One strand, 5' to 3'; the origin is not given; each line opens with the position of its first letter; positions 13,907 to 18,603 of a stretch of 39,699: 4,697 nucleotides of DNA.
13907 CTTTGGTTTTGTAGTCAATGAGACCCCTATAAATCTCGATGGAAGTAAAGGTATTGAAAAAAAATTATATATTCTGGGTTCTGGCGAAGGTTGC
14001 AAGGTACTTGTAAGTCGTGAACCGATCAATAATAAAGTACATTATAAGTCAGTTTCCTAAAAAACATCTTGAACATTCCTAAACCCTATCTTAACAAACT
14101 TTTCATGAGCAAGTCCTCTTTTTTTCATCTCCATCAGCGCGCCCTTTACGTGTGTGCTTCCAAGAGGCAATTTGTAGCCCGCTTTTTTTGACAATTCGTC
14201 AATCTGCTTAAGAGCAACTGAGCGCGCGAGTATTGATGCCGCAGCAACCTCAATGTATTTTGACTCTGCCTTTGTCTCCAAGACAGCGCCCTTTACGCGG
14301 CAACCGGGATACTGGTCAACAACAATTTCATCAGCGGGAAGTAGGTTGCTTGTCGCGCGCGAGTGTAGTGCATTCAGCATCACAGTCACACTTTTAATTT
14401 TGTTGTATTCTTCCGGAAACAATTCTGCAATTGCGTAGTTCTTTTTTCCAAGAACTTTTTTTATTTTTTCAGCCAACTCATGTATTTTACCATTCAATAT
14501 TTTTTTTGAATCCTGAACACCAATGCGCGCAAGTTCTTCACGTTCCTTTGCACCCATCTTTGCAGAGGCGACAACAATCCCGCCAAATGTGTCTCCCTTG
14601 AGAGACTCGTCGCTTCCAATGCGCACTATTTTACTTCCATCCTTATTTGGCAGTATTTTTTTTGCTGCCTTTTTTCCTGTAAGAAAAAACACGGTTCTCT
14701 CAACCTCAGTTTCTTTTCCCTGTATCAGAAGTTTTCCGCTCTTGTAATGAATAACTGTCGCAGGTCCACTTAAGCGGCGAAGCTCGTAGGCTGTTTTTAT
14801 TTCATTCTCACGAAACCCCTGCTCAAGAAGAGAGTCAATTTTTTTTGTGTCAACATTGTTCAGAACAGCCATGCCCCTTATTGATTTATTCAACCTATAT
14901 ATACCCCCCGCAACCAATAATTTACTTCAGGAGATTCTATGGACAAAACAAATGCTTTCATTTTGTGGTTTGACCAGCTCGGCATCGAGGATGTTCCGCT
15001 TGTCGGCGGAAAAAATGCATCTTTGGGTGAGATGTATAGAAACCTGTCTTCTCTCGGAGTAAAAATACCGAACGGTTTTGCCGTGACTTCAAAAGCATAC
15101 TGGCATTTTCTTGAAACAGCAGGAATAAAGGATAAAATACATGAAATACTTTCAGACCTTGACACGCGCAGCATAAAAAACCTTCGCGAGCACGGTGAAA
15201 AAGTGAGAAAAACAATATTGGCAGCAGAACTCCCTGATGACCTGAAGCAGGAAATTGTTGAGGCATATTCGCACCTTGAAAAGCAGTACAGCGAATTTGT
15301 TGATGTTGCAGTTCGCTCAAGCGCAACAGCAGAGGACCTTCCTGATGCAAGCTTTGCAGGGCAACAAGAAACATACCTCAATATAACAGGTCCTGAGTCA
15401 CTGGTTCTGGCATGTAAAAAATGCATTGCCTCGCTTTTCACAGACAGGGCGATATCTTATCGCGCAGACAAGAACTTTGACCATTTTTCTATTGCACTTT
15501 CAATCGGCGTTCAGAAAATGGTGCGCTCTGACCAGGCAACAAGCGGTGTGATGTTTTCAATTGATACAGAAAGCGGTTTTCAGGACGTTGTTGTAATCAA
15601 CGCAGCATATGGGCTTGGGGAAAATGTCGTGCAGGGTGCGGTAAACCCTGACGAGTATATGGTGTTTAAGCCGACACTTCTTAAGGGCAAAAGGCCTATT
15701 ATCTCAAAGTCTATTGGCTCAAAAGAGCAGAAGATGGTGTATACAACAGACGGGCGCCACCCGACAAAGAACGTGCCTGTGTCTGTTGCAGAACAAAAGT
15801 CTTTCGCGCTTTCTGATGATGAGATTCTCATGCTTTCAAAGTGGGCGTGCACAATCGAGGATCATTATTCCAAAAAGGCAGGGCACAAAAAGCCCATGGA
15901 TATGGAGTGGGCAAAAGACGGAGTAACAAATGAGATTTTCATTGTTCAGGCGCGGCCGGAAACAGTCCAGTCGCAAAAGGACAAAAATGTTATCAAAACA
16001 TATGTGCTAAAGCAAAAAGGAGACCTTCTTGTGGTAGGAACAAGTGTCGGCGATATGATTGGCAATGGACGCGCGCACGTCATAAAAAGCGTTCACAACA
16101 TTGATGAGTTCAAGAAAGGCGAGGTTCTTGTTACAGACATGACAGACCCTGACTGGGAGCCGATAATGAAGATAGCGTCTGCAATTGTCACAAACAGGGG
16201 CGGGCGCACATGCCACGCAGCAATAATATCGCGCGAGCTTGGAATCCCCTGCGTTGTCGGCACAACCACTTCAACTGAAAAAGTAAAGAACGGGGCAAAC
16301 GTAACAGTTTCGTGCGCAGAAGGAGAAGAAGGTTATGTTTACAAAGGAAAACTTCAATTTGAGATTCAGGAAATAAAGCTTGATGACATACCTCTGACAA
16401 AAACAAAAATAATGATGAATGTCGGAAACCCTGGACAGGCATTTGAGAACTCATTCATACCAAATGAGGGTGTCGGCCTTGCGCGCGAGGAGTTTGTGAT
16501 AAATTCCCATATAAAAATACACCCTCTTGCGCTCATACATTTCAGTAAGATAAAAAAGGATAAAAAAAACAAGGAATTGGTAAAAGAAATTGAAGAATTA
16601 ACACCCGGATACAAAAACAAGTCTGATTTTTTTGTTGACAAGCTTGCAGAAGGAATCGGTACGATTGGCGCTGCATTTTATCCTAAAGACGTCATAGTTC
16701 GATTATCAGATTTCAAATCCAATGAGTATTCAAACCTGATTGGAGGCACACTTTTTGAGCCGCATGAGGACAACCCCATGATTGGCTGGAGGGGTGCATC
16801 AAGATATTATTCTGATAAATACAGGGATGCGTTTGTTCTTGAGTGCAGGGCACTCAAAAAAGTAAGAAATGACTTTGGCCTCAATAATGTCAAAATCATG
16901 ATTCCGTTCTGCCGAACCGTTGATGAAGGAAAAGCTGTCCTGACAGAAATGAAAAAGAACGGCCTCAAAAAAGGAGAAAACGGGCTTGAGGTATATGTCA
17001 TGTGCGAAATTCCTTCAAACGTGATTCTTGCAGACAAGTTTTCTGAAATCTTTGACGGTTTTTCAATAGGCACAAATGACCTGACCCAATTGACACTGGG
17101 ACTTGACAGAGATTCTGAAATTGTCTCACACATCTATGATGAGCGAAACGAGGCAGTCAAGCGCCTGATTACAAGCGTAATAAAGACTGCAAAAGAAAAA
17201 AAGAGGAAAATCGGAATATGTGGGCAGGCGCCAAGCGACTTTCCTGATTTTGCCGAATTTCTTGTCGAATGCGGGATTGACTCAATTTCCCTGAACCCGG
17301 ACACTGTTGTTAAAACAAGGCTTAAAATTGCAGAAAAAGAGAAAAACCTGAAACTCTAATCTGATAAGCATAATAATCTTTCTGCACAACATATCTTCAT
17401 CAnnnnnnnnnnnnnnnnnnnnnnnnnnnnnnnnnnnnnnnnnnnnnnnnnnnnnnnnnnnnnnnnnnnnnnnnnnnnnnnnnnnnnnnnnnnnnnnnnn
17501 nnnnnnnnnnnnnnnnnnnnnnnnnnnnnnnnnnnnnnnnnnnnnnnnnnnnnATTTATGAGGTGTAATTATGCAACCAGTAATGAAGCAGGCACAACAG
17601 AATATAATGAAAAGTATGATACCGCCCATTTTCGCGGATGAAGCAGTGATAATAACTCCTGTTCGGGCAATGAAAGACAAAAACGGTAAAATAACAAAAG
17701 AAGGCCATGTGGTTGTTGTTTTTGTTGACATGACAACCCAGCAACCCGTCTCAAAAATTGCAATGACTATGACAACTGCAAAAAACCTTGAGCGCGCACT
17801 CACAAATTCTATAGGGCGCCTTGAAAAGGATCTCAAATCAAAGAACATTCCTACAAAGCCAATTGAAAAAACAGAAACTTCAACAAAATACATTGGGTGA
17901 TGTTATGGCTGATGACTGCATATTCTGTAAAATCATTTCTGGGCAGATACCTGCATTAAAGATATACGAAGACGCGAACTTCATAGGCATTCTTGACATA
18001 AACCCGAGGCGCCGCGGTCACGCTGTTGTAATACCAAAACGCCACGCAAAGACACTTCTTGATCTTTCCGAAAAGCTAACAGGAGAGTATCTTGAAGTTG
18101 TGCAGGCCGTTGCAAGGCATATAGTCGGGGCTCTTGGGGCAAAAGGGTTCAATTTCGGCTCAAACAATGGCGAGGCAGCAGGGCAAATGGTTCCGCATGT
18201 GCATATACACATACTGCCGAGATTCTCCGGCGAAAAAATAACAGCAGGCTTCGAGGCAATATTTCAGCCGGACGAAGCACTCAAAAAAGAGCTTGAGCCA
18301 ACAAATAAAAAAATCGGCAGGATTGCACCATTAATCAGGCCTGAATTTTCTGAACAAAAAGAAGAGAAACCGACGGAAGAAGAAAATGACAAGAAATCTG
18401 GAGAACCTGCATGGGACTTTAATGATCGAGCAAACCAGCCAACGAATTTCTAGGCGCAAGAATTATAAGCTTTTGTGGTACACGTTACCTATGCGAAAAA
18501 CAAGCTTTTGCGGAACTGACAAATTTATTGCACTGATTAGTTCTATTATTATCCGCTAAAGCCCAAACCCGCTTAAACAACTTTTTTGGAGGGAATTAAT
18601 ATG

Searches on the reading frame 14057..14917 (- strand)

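Call 39: search_protein_families(library=pfam, proteins=[window:14057-14917:-], max_evalue=0.0001)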
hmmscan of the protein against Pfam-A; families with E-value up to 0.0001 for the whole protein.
window:14057-14917:- (286 aa): 1 family
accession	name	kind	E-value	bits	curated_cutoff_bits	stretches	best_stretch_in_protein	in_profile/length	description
PF01351.25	RNase_HII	-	5.5e-24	85.6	25.8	1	100-281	1-198/199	Ribonuclease HII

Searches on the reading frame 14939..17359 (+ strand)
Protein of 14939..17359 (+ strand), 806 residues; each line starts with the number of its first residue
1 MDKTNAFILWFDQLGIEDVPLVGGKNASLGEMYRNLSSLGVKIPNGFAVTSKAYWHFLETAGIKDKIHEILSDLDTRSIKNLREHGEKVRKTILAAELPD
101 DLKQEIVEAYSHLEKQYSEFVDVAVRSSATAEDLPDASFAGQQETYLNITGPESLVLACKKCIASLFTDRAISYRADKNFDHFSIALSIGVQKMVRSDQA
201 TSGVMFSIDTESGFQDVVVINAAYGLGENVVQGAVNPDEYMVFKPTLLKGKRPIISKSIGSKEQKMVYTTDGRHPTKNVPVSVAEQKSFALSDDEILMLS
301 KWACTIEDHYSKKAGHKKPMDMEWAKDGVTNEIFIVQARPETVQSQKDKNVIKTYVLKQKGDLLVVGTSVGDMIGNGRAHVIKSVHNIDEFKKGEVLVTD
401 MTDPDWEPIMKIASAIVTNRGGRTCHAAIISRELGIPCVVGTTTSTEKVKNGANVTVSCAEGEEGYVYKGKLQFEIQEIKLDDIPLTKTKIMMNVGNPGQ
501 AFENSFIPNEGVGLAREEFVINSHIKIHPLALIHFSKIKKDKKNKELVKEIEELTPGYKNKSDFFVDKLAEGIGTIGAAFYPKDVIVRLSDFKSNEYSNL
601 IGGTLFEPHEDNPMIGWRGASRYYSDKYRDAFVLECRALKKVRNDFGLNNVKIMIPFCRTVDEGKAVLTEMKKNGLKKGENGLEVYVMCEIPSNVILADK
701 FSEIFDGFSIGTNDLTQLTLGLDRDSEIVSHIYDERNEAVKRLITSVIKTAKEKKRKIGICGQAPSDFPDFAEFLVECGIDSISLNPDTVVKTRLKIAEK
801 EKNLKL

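Call 39: search_protein_families(library=pfam, proteins=[window:14939-17359:+], max_evalue=0.0001)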
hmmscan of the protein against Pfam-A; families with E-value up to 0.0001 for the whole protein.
window:14939-17359:+ (806 aa): 3 families
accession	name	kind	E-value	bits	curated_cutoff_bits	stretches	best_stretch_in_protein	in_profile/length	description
PF01326.24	PPDK_N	-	1.3e-123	412.9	27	1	20-353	2-322/328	Pyruvate phosphate dikinase, AMP/ATP-binding domain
PF02896.24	PEP-utilizers_C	-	6.3e-65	219.7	22.8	1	486-800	17-291/293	PEP-utilising enzyme, PEP-binding domain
PF00391.29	PEP-utilizers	-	2e-25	88.6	23.1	1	391-462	1-72/72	PEP-utilising enzyme, mobile domain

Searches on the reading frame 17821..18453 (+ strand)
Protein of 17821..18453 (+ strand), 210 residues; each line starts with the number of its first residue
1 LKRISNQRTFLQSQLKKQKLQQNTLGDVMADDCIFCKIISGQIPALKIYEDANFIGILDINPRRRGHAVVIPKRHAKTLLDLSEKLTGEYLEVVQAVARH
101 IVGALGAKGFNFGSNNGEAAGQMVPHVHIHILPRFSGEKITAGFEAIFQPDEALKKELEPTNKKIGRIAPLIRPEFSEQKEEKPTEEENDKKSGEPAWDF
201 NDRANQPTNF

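Call 39: search_protein_families(library=pfam, proteins=[window:17821-18453:+], max_evalue=0.0001)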
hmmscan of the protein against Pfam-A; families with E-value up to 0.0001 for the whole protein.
window:17821-18453:+ (210 aa): 2 families
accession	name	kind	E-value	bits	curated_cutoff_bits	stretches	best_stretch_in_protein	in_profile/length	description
PF01230.28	HIT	-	2.1e-24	86.4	21.5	1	41-136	2-97/98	HIT domain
PF11969.13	DcpS_C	-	2.5e-15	57.4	24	1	33-133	2-101/114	Scavenger mRNA decapping enzyme C-term binding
